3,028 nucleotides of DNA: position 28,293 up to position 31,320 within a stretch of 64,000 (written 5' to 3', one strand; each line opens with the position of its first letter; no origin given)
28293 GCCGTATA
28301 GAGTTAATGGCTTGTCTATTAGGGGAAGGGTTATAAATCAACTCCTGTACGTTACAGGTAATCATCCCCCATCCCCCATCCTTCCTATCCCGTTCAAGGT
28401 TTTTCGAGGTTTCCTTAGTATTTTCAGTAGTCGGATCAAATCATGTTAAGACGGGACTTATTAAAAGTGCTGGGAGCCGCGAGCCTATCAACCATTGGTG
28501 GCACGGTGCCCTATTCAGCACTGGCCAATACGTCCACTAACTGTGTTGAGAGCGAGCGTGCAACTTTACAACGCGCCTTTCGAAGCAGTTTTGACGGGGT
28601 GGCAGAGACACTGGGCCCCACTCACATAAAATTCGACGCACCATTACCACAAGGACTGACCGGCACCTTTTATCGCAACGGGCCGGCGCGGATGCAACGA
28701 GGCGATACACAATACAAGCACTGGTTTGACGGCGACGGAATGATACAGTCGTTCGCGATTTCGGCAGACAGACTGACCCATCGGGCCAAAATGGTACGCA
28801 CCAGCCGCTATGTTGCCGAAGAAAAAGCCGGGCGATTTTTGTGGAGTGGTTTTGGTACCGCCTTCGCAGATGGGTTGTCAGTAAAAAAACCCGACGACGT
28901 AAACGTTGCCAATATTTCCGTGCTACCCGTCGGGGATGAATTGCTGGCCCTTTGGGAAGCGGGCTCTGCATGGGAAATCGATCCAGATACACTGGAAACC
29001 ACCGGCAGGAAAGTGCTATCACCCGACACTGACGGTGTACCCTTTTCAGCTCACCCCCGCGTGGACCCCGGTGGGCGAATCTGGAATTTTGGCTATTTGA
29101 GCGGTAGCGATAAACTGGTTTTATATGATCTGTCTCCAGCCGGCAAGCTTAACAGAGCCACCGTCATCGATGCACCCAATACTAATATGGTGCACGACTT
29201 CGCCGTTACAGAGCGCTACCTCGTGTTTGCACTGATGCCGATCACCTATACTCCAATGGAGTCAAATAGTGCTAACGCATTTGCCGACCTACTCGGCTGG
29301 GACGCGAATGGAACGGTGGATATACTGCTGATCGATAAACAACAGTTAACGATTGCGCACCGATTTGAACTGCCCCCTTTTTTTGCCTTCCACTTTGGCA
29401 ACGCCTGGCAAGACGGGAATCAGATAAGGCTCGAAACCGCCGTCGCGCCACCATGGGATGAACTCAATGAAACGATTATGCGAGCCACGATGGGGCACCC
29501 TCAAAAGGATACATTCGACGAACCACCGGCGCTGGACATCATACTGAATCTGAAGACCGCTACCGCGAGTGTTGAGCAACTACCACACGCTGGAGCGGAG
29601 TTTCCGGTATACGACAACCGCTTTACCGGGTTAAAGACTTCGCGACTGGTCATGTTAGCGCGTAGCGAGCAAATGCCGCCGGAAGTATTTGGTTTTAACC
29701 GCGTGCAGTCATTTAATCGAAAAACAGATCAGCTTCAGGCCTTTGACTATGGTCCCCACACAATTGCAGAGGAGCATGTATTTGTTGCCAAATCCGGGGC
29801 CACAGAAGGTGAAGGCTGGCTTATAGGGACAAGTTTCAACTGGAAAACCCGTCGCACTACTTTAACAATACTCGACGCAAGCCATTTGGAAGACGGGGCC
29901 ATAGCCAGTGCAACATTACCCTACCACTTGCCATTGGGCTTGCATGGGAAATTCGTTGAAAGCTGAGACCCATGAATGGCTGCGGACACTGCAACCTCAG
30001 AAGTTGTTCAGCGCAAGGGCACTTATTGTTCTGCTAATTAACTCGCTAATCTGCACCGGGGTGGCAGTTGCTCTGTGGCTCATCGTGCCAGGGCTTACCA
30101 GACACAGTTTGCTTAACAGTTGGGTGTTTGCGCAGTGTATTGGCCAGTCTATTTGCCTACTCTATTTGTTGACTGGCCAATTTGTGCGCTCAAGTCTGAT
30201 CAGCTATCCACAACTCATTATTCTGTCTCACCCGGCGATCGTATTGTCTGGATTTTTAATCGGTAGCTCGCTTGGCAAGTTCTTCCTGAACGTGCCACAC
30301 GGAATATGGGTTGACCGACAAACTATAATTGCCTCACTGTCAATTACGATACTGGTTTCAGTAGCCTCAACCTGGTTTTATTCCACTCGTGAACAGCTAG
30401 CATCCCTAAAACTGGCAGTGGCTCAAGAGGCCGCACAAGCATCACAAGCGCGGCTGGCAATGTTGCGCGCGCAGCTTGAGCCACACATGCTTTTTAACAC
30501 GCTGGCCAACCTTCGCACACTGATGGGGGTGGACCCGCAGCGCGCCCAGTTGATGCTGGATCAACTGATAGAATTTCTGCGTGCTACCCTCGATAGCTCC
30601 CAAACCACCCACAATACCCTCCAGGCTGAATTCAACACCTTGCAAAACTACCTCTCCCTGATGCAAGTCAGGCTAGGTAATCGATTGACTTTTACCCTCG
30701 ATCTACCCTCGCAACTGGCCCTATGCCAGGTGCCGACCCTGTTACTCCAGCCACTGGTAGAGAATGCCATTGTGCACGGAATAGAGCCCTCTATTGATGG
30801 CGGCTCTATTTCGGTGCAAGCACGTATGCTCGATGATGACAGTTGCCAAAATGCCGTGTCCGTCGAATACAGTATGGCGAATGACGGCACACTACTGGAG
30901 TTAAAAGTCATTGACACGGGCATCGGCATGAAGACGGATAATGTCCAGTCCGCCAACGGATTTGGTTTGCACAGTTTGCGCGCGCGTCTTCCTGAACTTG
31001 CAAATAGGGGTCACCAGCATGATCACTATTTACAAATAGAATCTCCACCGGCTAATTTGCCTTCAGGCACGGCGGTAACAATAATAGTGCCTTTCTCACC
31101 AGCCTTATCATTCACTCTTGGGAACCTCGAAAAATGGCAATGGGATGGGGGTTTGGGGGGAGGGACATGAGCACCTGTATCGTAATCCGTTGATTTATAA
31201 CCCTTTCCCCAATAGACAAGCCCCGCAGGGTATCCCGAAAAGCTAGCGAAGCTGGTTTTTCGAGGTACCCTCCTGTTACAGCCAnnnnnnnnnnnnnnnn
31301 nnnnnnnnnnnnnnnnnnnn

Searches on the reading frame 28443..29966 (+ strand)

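Call 45: search_protein_families(library=pfam, proteins=[window:28443-29966:+], max_evalue=0.00001)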
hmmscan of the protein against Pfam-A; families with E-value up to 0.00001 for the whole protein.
window:28443-29966:+ (507 aa): 1 family
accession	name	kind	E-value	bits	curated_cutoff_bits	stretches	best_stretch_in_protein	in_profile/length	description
PF03055.21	RPE65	-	1.3e-100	338.1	27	1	68-505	21-468/469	Retinal pigment epithelial membrane protein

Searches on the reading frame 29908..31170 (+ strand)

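Call 45: search_protein_families(library=pfam, proteins=[window:29908-31170:+], max_evalue=0.00001)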
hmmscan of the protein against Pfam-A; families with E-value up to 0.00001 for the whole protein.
window:29908-31170:+ (420 aa): 1 family
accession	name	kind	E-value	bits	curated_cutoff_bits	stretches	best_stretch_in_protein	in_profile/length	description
PF06580.19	His_kinase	-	2.8e-20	72.8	25.2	1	181-260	1-81/81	Histidine kinase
